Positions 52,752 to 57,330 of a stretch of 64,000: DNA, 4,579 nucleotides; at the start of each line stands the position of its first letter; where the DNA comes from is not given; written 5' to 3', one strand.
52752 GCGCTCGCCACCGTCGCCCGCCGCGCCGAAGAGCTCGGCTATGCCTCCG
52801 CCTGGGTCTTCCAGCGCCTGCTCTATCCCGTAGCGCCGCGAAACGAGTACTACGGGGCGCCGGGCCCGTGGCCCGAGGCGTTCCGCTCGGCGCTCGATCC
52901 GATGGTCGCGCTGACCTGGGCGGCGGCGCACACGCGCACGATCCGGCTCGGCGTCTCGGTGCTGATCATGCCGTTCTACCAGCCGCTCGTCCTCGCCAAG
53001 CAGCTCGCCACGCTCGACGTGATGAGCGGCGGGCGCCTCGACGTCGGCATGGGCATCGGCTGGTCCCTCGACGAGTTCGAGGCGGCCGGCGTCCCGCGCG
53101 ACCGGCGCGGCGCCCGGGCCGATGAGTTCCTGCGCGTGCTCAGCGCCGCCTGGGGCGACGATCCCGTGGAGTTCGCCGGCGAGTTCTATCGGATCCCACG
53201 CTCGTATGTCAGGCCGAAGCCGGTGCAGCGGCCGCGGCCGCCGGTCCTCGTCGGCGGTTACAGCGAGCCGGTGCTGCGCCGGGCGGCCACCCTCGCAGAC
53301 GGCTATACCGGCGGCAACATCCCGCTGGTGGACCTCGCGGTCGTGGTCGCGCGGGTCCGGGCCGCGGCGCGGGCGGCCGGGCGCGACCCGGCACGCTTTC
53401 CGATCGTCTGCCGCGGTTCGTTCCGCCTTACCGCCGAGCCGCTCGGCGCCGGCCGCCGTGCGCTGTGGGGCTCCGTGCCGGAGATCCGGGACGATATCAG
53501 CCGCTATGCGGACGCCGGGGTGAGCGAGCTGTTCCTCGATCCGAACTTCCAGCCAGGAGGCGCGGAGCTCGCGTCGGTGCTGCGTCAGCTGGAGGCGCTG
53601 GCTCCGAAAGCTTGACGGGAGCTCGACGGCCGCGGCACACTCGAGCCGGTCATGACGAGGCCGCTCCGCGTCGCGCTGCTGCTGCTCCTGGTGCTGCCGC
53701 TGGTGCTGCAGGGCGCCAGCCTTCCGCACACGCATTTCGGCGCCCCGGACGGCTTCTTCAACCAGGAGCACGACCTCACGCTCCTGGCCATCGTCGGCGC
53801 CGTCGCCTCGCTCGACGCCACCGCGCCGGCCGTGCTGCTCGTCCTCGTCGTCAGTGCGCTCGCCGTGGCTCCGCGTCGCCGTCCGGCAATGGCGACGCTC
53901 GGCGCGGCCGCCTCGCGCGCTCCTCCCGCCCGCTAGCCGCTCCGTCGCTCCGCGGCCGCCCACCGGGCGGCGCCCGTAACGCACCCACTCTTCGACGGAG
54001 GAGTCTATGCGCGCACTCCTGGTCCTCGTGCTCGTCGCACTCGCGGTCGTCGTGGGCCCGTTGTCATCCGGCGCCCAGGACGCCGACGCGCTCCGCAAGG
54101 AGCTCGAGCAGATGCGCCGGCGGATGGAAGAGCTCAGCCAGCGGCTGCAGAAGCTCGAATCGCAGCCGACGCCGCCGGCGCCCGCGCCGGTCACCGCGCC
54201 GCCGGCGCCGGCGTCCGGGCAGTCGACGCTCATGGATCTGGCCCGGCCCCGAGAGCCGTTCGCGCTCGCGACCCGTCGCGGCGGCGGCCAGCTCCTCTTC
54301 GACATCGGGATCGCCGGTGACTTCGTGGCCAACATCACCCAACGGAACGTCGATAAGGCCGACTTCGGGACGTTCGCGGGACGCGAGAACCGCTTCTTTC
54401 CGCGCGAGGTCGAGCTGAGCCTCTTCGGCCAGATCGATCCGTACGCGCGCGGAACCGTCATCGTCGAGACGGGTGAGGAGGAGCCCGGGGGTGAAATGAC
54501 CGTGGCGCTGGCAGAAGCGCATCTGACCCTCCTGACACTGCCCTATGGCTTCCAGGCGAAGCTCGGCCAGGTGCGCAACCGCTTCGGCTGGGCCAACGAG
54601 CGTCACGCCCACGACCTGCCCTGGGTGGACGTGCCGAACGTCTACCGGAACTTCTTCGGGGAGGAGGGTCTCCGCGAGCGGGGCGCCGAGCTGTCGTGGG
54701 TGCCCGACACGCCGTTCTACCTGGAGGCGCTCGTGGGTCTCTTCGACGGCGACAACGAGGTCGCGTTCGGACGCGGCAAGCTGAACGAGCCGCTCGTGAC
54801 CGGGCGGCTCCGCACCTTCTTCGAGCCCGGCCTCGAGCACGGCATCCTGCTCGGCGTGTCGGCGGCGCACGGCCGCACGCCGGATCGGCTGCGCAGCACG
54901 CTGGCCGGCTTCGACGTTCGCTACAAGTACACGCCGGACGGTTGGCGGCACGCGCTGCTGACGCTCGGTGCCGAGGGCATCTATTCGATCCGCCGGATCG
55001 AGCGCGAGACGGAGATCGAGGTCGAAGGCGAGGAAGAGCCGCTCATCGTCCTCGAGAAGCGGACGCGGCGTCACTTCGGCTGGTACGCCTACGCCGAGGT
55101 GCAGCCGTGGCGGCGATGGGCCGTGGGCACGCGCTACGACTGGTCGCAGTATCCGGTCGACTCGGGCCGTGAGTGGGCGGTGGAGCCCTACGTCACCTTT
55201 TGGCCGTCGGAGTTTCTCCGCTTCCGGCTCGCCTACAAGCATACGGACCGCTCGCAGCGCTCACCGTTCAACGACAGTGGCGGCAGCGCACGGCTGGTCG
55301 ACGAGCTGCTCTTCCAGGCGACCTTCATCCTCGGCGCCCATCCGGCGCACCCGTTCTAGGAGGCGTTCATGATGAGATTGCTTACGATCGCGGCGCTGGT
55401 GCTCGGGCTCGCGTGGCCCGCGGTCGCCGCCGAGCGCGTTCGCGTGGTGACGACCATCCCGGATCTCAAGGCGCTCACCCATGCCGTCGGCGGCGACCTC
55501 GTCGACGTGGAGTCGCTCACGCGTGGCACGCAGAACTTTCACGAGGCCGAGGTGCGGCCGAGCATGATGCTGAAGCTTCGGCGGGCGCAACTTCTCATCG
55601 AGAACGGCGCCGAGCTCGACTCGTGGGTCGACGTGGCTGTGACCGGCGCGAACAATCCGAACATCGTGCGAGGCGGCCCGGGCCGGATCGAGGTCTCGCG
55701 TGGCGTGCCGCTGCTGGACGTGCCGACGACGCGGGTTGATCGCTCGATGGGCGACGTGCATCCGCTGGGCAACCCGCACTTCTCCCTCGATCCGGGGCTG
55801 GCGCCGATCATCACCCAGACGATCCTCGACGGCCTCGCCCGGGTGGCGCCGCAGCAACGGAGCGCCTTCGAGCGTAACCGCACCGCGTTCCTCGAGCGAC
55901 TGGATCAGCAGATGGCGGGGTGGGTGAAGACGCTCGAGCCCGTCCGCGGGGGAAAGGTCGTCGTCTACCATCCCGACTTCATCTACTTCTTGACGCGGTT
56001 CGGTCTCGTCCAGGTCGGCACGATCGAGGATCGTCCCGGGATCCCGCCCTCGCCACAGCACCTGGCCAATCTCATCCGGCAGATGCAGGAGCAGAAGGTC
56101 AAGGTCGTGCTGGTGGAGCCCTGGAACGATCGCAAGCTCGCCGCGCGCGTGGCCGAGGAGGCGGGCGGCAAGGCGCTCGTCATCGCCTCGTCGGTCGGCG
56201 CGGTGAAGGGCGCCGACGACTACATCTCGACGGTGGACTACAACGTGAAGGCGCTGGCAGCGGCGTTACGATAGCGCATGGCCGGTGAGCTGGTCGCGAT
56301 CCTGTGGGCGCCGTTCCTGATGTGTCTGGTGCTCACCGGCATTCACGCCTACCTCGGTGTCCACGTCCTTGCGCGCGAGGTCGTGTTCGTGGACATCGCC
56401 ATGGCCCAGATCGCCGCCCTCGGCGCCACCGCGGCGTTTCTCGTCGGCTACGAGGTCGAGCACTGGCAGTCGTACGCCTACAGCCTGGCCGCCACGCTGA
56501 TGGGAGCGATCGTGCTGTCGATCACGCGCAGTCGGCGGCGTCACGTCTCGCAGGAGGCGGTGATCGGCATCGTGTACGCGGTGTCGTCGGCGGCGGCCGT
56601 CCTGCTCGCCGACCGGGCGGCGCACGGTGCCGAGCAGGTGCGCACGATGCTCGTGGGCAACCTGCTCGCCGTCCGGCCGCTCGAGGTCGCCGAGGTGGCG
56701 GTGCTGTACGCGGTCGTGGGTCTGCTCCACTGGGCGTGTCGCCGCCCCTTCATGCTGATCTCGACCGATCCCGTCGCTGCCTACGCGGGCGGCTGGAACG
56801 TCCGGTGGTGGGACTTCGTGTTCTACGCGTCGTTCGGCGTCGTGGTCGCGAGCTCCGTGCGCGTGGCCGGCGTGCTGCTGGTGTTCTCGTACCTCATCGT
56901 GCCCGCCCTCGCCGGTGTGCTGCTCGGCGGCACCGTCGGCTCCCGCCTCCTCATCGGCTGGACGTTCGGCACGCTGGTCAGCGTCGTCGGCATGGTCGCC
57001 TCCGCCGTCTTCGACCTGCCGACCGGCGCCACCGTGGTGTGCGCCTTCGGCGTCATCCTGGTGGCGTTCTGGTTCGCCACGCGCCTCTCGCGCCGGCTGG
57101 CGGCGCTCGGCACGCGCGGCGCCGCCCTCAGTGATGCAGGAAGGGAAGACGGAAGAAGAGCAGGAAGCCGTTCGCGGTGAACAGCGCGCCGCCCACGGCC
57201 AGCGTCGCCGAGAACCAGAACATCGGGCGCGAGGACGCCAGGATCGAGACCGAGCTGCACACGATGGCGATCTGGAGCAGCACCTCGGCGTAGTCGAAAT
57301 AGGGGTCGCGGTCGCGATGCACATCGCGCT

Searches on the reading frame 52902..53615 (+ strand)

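Call 7: search_protein_families(library=pfam, proteins=[window:52902-53615:+])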
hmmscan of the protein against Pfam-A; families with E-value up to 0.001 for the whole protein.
window:52902-53615:+ (237 aa): 1 family
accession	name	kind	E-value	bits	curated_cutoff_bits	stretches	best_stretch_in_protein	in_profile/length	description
PF00296.26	Bac_luciferase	-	3.4e-49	168.3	27.9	1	1-174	55-228/314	Luciferase-like monooxygenase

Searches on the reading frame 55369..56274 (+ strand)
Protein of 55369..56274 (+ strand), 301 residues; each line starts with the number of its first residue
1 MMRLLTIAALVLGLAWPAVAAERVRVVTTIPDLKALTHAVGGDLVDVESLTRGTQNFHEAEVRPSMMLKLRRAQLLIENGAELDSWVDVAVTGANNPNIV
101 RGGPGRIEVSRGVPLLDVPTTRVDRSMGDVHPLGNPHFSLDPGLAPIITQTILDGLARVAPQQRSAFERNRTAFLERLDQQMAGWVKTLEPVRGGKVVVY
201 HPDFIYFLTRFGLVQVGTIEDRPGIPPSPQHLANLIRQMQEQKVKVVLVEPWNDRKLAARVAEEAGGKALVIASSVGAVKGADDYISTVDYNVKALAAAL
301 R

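Call 84: search_protein_families(library=pfam, proteins=[window:55369-56274:+])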
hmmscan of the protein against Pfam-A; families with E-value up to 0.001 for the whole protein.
window:55369-56274:+ (301 aa): 1 family
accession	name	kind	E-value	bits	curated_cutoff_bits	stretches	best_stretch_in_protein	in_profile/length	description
PF01297.22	ZnuA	-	1.9e-53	182.1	29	1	26-299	1-263/263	Zinc-uptake complex component A periplasmic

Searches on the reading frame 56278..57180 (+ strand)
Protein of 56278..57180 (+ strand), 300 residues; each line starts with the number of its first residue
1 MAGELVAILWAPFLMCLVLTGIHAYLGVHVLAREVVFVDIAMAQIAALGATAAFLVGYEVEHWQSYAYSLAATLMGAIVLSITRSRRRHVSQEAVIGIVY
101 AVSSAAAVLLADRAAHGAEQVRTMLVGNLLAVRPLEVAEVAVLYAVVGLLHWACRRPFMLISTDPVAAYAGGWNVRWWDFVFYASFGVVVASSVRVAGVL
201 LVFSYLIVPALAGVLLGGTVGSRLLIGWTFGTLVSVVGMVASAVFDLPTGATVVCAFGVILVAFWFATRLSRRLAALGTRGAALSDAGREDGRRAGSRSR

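Call 84: search_protein_families(library=pfam, proteins=[window:56278-57180:+])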
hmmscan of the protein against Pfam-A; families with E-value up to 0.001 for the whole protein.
window:56278-57180:+ (300 aa): 2 families
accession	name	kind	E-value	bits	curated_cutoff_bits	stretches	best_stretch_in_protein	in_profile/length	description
PF00950.22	ABC-3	-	1e-29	104.3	20.1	1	13-266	9-257/258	ABC 3 transport family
PF01032.23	FecCD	-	9e-11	41.8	26.5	1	42-262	79-306/311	FecCD transport family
